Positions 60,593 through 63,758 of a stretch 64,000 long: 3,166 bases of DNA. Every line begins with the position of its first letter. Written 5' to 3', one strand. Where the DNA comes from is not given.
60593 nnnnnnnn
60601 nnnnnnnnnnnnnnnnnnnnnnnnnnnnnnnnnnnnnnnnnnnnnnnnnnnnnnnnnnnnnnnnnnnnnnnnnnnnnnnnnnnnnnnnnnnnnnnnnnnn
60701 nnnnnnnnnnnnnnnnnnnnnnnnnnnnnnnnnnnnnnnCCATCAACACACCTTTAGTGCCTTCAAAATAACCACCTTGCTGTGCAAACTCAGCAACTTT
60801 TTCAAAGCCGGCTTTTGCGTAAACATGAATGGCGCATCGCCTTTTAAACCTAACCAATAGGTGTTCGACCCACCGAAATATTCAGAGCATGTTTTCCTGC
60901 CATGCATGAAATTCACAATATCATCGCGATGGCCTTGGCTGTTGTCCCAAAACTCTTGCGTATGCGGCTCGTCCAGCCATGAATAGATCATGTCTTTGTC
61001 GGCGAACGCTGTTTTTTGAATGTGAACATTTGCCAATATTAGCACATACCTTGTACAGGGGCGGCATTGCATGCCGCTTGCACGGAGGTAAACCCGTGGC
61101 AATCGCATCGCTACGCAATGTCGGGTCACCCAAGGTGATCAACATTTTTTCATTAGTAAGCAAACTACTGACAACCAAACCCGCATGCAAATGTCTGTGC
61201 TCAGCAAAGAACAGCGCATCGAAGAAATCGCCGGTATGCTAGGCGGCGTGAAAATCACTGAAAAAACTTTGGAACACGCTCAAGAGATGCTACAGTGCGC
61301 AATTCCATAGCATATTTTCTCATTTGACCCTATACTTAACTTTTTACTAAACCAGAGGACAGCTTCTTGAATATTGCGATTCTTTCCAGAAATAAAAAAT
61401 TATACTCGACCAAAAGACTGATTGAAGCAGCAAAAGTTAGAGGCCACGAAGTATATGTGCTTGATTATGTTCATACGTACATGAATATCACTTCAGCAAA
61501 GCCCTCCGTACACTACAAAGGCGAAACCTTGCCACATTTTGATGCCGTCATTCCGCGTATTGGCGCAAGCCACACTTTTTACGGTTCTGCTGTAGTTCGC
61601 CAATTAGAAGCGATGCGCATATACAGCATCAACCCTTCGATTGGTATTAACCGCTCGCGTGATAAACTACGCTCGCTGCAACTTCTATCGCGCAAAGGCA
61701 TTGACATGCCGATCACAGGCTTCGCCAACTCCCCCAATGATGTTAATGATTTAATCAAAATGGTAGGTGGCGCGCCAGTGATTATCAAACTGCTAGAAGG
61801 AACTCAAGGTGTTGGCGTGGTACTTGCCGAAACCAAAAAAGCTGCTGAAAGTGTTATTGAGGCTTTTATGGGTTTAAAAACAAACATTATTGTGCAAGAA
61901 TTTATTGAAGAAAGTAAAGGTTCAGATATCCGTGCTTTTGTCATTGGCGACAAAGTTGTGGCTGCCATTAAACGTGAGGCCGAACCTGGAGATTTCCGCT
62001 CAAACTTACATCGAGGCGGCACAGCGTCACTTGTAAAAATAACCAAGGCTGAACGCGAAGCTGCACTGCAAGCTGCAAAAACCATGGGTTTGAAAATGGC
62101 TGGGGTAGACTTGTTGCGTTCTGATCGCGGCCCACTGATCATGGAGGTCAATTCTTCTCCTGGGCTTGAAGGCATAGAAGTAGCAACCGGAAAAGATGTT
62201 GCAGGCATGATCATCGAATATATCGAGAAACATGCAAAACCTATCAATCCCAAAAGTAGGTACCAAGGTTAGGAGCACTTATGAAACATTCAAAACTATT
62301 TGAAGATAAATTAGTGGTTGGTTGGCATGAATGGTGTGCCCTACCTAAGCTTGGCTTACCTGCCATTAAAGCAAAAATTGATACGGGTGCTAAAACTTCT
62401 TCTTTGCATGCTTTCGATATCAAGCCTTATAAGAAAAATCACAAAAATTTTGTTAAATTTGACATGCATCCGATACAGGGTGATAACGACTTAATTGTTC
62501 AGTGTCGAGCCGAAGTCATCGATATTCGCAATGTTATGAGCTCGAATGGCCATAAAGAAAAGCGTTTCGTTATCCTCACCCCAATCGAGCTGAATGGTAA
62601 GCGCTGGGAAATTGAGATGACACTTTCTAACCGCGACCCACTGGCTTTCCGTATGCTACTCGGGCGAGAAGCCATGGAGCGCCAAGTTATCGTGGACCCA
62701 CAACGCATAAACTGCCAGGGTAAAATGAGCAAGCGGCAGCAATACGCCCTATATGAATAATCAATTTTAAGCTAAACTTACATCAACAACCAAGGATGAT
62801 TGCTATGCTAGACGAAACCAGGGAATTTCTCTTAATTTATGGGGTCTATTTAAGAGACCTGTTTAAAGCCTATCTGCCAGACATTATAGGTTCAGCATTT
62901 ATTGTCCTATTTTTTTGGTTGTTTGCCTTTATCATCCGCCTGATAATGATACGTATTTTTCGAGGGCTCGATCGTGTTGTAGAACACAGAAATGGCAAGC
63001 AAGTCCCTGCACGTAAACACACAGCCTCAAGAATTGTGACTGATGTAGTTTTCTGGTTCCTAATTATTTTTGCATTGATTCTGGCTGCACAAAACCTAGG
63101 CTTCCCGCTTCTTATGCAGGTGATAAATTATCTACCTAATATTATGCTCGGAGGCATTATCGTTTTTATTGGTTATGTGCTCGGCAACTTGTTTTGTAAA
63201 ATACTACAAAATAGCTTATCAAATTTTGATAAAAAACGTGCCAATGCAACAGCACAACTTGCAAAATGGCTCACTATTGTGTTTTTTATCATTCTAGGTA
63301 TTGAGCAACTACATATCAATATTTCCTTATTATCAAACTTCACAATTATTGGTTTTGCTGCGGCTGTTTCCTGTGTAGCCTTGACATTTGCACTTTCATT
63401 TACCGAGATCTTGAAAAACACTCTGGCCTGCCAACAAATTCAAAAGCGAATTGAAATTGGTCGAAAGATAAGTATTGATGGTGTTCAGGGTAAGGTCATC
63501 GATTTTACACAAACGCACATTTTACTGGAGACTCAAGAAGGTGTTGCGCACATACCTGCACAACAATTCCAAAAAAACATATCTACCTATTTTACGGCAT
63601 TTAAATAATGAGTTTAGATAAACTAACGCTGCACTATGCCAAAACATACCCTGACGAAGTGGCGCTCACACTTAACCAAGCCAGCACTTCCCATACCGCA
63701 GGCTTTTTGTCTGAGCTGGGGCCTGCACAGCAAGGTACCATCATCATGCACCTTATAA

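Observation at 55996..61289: ~5-kb insertion downstream of recN bounded by a diverged direct repeat of the recN 3' end (att-like), carrying a 1500-aa ankyrin protein and a GNAT fragment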

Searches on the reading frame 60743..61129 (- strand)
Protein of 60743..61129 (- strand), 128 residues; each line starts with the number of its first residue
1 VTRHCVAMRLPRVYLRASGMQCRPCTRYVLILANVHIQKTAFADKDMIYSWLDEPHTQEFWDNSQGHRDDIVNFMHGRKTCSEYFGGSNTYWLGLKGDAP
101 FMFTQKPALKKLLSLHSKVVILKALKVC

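Call 6: search_protein_families(library=pfam, proteins=[window:60743-61129:-])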
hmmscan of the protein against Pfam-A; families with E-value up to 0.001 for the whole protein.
window:60743-61129:- (128 aa): 0 families

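Call 76: find_encoding_contigs(protein=window:60743-61129:-, flank=10000, max_places=5)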
Protein window:60743-61129:- (128 aa): no gene with exactly this product is on record in the collection.

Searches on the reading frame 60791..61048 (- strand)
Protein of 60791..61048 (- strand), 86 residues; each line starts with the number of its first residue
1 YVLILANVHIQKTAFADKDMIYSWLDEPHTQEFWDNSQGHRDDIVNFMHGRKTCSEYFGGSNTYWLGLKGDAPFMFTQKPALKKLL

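Call 44: search_protein_families(library=pfam, proteins=[window:60791-61048:-], max_evalue=1)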
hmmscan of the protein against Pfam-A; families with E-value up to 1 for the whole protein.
seq(86 aa): 1 family
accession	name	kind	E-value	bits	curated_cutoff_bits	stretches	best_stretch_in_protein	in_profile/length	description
PF13523.12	Acetyltransf_8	-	0.011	15.8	27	1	16-45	4-35/145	Acetyltransferase (GNAT) domain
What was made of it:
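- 60771..61030 (-): GNAT N-acetyltransferase pseudogene. Residues 2-69 and 148-168 remain; the core is deleted and the frame is shifted. Pfam Acetyltransf_8 E 0.002, below cut-off (call 44).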

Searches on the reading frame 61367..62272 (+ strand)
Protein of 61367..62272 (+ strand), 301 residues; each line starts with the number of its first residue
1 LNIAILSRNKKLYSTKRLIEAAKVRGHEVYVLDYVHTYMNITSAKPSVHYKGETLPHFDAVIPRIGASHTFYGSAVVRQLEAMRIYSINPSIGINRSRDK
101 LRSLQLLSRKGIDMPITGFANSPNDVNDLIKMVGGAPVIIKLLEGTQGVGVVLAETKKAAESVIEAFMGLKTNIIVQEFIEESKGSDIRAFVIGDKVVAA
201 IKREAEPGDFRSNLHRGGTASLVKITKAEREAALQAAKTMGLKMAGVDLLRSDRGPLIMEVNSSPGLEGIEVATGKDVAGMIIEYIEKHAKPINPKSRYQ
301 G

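Call 6: search_protein_families(library=pfam, proteins=[window:61367-62272:+])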
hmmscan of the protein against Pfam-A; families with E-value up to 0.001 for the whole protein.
window:61367-62272:+ (301 aa): 6 families
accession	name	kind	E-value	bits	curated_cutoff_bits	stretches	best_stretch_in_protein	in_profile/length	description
PF08443.16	RimK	-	1.5e-67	227.3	21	1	98-286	2-188/188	RimK-like ATP-grasp domain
PF18030.7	Rimk_N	-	2.4e-40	137.2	26.4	1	1-94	1-94/94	RimK PreATP-grasp domain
PF02955.21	GSH-S_ATP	-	7.1e-18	65.1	23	1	115-262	13-160/175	Prokaryotic glutathione synthetase, ATP-grasp domain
PF02655.19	ATP-grasp_3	-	5.6e-10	40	23.2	1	99-263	3-155/160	ATP-grasp domain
PF14397.11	ATPgrasp_ST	-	1.7e-09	37.8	31.4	1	232-278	221-269/278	Sugar-transfer associated ATP-grasp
PF07478.18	Dala_Dala_lig_C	-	7.7e-05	22.7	24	1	123-267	24-178/204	D-ala D-ala ligase C-terminus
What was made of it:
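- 61367..62272 (+): rimK, the native downstream neighbour of recN. Pfam RimK and Rimk_N (call 6).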

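Call 12: find_encoding_contigs(protein=window:61367-62272:+, flank=10000, max_places=10)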
Protein window:61367-62272:+ (301 aa): 1 contig read that carries it; 1 place shown.
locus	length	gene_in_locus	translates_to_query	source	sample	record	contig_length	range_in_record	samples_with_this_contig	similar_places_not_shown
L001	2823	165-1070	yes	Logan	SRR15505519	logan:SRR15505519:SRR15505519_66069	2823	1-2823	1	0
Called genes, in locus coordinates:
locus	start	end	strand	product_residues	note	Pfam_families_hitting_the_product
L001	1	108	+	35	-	?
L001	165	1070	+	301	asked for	PF18030:Rimk_N, PF14397:ATPgrasp_ST (faint), PF02655:ATP-grasp_3, PF02955:GSH-S_ATP, PF08443:RimK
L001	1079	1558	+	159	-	PF05618:RimB-like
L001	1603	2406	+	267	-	PF05552:MS_channel_1st_1 (weak)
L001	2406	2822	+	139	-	?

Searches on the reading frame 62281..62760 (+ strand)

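Call 6: search_protein_families(library=pfam, proteins=[window:62281-62760:+])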
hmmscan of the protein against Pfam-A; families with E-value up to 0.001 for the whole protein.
window:62281-62760:+ (159 aa): 1 family
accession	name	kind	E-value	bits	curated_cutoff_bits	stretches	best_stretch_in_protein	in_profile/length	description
PF05618.17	Zn_protease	-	6.7e-37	126.9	27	1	12-146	1-135/138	Putative ATP-dependent zinc protease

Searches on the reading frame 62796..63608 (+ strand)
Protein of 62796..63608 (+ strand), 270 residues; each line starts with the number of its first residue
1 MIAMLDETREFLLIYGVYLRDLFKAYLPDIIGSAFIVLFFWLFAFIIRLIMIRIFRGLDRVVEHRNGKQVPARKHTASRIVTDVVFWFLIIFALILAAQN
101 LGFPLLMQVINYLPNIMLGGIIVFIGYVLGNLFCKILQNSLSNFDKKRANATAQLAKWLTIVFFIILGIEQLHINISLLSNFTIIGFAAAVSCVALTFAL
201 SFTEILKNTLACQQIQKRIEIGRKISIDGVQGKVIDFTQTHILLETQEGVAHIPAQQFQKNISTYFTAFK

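Call 6: search_protein_families(library=pfam, proteins=[window:62796-63608:+])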
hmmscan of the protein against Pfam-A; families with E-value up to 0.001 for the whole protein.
window:62796-63608:+ (270 aa): 1 family
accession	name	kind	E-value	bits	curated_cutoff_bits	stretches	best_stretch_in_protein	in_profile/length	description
PF05552.17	MS_channel_1st_1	-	1.6e-09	37.9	22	1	106-143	7-44/50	Mechanosensitive ion channel, conserved TM helix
